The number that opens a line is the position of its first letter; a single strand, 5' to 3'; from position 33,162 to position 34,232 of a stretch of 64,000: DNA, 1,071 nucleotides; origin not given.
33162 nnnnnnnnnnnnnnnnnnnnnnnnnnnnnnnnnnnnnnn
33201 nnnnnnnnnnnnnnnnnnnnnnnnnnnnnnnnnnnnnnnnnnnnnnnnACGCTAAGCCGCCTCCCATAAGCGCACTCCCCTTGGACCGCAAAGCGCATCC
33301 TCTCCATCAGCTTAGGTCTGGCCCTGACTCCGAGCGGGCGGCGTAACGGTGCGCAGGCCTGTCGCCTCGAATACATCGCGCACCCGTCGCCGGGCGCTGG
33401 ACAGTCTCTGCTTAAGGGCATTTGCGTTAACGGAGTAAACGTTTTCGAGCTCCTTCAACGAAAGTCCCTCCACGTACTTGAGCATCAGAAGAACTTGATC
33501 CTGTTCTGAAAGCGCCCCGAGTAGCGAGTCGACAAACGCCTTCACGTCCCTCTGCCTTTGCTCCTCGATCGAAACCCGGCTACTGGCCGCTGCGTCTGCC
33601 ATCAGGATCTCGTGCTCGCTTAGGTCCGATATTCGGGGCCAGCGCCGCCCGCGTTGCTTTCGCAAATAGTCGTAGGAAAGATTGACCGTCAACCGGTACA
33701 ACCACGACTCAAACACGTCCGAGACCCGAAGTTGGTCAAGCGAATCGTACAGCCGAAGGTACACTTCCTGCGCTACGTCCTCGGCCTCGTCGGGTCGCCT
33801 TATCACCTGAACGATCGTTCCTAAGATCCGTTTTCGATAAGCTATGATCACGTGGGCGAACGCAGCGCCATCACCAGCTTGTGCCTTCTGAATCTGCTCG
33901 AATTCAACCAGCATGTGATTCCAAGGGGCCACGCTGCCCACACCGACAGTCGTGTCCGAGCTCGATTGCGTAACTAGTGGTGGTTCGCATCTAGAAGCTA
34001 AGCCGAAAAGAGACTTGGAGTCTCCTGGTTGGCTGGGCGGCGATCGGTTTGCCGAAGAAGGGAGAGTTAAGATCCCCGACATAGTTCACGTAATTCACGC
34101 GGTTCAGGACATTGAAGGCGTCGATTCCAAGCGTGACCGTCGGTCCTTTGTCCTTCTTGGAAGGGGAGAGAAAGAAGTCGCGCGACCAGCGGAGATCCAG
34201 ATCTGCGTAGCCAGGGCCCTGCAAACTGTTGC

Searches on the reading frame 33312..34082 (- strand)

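Call 8: search_protein_families(library=pfam, proteins=[window:33312-34082:-])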
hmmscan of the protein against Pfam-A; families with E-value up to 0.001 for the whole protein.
window:33312-34082:- (256 aa): 3 families
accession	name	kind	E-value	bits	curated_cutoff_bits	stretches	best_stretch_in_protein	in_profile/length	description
PF04542.20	Sigma70_r2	-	9.9e-14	51.3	24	1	81-144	4-69/71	Sigma-70 region 2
PF08281.18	Sigma70_r4_2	-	6.1e-06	26.2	25.7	1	185-233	5-53/54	Sigma-70, region 4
PF04545.22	Sigma70_r4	-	0.00065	19.6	24.1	0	187-235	1-49/50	Sigma-70, region 4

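Call 29: search_protein_families(library=ncbifam, proteins=[window:33312-34082:-])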
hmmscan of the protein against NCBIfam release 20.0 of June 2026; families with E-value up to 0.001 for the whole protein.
window:33312-34082:- (256 aa): 82 families (the best 25 are shown)
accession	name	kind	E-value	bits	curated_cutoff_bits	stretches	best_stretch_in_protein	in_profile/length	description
NF007223.0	PRK09641.1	equivalog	4.9e-28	98.2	209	1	62-238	7-184/187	RNA polymerase sigma factor SigW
NF009171.0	PRK12518.1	equivalog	6.4e-25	88.1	208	1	62-243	16-189/191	RNA polymerase sigma factor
NF058625.1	sigma_PG0214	equivalog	1.2e-24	87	130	1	74-240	5-163/170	GFO_1088 family ECF-type sigma factor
TIGR02948.1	SigW_bacill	equivalog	1e-23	84.4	243.1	1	62-235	7-181/187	RNA polymerase sigma factor SigW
NF008888.0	PRK11922.1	equivalog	9.9e-23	81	204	1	64-238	21-196/231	RNA polymerase sigma factor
TIGR02939.1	RpoE_Sigma70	equivalog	1.3e-22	80.7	236.15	1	60-235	7-183/190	RNA polymerase sigma factor RpoE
NF004113.0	PRK05602.1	equivalog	3e-22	79.3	208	1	65-241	37-204/211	RNA polymerase sigma factor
NF009166.1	PRK12513.1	equivalog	7.2e-22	78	206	1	66-239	15-187/193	RNA polymerase sigma factor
TIGR02937.1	sigma70-ECF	superfamily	4.8e-21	75.1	42.9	1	74-236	2-163/165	sigma-70 family RNA polymerase sigma factor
NF006930.0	PRK09415.1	subfamily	2.2e-20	73.2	198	1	74-239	17-176/179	RNA polymerase factor sigma C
NF007215.0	PRK09637.1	equivalog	1e-18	68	212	1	78-239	6-155/181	RNA polymerase sigma factor SigZ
NF009174.0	PRK12522.1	equivalog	1e-18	67.9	217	1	77-240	7-169/175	RNA polymerase sigma factor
TIGR02989.1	Sig-70_gvs1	subfamily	6.4e-18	65.2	124.55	1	74-236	2-156/158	RNA polymerase sigma-70 factor, Rhodopirellula/Verrucomicrobium family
TIGR02959.1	SigZ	equivalog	6.1e-17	62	168.65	1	82-240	4-150/170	RNA polymerase sigma factor SigZ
TIGR02985.1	Sig70_bacteroi1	subfamily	1.4e-16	61.1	126.4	1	74-236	2-160/162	RNA polymerase sigma-70 factor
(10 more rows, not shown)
